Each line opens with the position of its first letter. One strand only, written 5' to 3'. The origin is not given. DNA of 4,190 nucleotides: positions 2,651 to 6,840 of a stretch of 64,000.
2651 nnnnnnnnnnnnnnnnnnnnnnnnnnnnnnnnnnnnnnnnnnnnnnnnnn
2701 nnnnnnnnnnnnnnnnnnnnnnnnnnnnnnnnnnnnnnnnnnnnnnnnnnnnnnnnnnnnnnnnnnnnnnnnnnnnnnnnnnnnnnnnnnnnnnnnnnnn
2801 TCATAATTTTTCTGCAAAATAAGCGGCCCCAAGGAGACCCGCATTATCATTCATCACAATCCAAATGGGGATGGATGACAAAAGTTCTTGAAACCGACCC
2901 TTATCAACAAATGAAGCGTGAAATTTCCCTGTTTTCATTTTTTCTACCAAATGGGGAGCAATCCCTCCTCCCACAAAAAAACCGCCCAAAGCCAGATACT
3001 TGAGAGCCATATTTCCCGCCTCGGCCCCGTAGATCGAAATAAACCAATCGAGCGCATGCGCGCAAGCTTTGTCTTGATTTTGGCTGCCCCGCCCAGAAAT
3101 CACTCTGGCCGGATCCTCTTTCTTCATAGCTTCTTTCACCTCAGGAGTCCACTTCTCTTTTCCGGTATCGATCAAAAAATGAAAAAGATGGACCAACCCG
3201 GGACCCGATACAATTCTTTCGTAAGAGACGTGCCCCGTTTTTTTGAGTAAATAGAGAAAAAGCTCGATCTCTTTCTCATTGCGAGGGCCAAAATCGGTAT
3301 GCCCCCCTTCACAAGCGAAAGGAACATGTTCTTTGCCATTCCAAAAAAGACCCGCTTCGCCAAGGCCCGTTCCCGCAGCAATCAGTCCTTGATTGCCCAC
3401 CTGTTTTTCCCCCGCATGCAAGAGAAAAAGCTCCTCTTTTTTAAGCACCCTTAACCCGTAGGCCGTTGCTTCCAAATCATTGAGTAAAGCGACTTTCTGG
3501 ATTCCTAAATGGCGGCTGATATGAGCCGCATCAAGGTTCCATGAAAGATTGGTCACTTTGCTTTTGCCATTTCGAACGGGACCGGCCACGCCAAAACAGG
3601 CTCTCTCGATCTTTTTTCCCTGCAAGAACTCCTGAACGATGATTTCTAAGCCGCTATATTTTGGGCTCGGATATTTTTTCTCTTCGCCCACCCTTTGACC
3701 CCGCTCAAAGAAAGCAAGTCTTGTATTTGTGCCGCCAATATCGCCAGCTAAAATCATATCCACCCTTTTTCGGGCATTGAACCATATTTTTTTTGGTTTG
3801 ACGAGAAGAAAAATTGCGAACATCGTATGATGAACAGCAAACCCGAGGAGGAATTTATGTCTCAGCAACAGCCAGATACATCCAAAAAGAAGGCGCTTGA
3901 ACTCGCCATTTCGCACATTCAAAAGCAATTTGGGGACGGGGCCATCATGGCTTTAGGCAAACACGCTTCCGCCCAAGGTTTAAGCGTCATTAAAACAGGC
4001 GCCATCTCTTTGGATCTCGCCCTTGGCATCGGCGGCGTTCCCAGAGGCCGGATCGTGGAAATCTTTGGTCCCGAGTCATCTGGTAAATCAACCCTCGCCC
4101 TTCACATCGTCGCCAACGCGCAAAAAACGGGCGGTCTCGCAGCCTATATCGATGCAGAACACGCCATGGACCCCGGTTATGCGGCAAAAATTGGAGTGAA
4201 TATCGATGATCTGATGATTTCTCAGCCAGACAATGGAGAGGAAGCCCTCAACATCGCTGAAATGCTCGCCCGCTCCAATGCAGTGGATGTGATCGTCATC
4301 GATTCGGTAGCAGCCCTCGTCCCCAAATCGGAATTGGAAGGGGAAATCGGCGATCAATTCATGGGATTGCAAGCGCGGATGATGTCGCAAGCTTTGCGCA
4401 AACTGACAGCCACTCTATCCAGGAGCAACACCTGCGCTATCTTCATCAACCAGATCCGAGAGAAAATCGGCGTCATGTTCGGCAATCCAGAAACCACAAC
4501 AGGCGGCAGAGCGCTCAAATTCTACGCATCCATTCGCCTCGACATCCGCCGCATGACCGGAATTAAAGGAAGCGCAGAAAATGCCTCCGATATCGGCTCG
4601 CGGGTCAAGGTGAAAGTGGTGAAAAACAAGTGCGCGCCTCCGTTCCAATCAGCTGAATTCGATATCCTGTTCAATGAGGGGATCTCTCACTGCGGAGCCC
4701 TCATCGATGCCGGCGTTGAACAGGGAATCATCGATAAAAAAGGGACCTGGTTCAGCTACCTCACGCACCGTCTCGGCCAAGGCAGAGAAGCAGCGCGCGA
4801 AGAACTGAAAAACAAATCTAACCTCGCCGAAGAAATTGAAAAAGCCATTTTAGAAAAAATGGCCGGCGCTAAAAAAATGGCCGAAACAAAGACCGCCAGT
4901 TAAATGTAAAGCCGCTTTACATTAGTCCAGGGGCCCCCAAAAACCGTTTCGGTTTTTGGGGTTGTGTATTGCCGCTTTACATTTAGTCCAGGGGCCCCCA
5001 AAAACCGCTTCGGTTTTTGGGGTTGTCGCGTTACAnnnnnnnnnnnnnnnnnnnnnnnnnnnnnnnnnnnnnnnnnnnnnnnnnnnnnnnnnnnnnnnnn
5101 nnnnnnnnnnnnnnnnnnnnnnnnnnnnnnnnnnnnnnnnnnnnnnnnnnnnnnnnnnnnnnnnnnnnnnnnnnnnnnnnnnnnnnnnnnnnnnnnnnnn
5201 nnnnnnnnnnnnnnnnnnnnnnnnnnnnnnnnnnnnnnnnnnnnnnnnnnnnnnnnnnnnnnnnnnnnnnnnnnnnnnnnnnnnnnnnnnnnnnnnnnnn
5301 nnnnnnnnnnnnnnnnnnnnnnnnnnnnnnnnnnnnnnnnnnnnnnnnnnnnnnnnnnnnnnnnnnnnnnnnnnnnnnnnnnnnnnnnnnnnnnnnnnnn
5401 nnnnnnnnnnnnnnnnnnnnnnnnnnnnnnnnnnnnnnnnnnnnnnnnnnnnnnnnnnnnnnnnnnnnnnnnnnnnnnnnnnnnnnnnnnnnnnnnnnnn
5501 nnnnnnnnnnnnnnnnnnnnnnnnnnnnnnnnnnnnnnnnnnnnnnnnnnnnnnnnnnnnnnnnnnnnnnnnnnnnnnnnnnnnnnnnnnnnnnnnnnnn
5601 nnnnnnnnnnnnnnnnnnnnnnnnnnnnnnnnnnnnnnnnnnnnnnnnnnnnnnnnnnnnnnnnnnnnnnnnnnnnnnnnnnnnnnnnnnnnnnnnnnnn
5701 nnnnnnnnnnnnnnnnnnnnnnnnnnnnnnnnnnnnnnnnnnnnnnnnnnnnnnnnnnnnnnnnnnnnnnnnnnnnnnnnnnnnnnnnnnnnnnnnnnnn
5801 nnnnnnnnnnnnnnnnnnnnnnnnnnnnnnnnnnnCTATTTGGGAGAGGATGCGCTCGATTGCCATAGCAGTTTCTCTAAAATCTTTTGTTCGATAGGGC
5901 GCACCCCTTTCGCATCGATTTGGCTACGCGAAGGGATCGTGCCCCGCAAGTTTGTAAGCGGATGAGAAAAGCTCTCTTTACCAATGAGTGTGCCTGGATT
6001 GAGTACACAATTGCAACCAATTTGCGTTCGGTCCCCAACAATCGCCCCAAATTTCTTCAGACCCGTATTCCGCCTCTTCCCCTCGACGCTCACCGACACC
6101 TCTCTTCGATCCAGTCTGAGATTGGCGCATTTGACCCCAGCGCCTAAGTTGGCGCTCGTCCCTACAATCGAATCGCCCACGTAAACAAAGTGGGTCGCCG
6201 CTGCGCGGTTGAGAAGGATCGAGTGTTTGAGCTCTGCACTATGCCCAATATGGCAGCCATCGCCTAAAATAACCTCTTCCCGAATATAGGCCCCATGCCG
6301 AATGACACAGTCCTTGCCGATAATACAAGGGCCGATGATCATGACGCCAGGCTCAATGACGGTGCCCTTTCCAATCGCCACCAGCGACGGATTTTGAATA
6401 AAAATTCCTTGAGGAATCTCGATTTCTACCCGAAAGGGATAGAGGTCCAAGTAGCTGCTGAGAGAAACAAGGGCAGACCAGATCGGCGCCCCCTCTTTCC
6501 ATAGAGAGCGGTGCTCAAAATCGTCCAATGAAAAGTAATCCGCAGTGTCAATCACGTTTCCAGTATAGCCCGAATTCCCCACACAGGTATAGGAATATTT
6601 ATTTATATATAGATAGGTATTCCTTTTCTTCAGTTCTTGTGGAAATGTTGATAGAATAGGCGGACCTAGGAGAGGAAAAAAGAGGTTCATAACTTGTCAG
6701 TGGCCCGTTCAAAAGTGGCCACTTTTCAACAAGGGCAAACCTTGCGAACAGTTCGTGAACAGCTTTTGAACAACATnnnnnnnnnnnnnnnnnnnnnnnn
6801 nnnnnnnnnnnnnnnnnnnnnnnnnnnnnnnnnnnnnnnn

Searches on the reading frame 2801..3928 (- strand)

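Call 30: search_protein_families(library=pfam, proteins=[window:2801-3928:-], max_evalue=0.001)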
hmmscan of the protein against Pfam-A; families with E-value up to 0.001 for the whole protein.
window:2801-3928:- (375 aa): 2 families
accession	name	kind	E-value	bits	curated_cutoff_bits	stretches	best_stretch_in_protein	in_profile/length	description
PF02685.22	Glucokinase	-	7.7e-101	337.7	22.1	1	60-373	1-312/314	Glucokinase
PF00480.26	ROK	-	0.00025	21.1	22.9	1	63-219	5-162/294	ROK family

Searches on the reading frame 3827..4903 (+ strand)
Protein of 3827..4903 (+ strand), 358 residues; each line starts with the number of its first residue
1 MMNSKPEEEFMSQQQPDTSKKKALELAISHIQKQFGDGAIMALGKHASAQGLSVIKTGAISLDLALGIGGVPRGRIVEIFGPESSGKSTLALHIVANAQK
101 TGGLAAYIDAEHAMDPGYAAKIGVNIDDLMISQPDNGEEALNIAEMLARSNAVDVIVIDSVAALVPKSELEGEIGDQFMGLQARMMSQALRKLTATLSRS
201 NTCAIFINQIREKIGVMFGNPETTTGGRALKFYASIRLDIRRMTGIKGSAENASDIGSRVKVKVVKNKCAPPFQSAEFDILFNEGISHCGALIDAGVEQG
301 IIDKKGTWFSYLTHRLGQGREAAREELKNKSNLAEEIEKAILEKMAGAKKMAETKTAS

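Call 30: search_protein_families(library=pfam, proteins=[window:3827-4903:+], max_evalue=0.001)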
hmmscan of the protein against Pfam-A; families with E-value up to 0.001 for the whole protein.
window:3827-4903:+ (358 aa): 7 families
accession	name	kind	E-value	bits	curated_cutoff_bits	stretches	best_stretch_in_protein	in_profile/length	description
PF00154.27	RecA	-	5e-130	433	27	1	22-287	1-262/262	recA bacterial DNA recombination protein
PF21096.2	RecA_C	-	3e-20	72.5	27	1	290-345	1-56/57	RecA C-terminal domain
PF08423.17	Rad51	-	1.3e-08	34.9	22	1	54-245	7-214/244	Rad51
PF06745.19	ATPase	-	2.3e-08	34.1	26.6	1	55-219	1-167/231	KaiC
PF02283.22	CobU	-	1.3e-05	25.3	27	1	79-207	3-121/168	Cobinamide kinase / cobinamide phosphate guanyltransferase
PF01637.24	ATPase_2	-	8.5e-05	22.9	33.2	1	75-138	21-69/225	ATPase domain predominantly from Archaea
PF13481.12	AAA_25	-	0.0004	20.5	27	0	71-99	30-58/195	AAA domain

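Call 48: find_homologous_proteins(query=window:3827-4903:+, max_evalue=1e-50)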
Query window:3827-4903:+ (358 aa): 8000 proteins with E <= 1e-50 among 8000 candidates; the best 120 are listed.
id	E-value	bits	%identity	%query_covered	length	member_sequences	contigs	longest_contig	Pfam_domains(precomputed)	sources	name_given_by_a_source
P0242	9.1e-204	694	93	96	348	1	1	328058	PF06745.20,PF02283.23,PF08423.18,PF00154.28,PF21096.3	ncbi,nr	ncbi:MAG: recombinase RecA [Parachlamydiales bacterium]|nr:recombinase RecA [Parachlamydiales bacter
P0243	1.2e-203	694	94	93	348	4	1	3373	PF06745.20,PF02283.23,PF08423.18,PF00154.28,PF21096.3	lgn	-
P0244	1.5e-197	674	90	97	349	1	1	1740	PF06745.20,PF02283.23,PF08423.18,PF00154.28,PF21096.3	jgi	-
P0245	2.5e-197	673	90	96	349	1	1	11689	PF06745.20,PF02283.23,PF08423.18,PF00154.28,PF21096.3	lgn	-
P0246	1.7e-196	670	90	96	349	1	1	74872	PF06745.20,PF02283.23,PF08423.18,PF00154.28,PF21096.3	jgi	jgi:recombination protein RecA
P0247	2.2e-196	670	90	96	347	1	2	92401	PF06745.20,PF02283.23,PF08423.18,PF00154.28,PF21096.3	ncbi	-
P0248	3.6e-195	666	90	96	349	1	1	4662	PF06745.20,PF02283.23,PF08423.18,PF00154.28,PF21096.3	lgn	-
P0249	1.4e-194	664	90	96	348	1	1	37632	PF06745.20,PF02283.23,PF08423.18,PF00154.28,PF21096.3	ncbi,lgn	-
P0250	6.7e-194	662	88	97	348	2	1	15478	PF06745.20,PF08423.18,PF00154.28,PF21096.3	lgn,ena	-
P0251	7.0e-192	655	90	95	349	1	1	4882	PF06745.20,PF02283.23,PF08423.18,PF00154.28,PF21096.3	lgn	-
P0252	7.5e-192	655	89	95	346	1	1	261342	PF06745.20,PF02283.23,PF08423.18,PF00154.28,PF21096.3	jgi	jgi:recombination protein RecA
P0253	1.2e-191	654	88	96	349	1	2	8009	PF06745.20,PF02283.23,PF08423.18,PF00154.28,PF21096.3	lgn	-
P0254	1.9e-191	654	89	95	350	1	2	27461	PF06745.20,PF02283.23,PF08423.18,PF00154.28,PF21096.3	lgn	-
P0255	4.5e-191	652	90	91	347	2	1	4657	PF06745.20,PF08423.18,PF00154.28,PF21096.3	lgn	-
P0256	6.8e-191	652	89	95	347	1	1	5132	PF06745.20,PF08423.18,PF00154.28,PF21096.3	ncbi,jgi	jgi:recombination protein RecA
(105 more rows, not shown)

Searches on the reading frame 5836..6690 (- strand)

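Call 30: search_protein_families(library=pfam, proteins=[window:5836-6690:-], max_evalue=0.001)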
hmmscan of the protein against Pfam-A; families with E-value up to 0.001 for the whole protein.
window:5836-6690:- (284 aa): 4 families
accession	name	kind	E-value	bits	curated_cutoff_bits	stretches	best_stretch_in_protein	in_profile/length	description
PF00132.30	Hexapep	-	3.1e-16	58.7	27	1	106-137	4-35/36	Bacterial transferase hexapeptide (six repeats)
PF25084.1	LbH_EIF2B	-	6e-11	42.7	54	1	122-189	22-88/105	EIF2B subunit epsilon LbH domain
PF25087.1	GMPPB_C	-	0.00074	19.6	39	0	103-160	22-77/110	GMPPB C-terminal domain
PF24894.1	Hexapep_GlmU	-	0.00078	20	23.3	0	122-203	19-99/104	GlmU-like, C-terminal hexapeptide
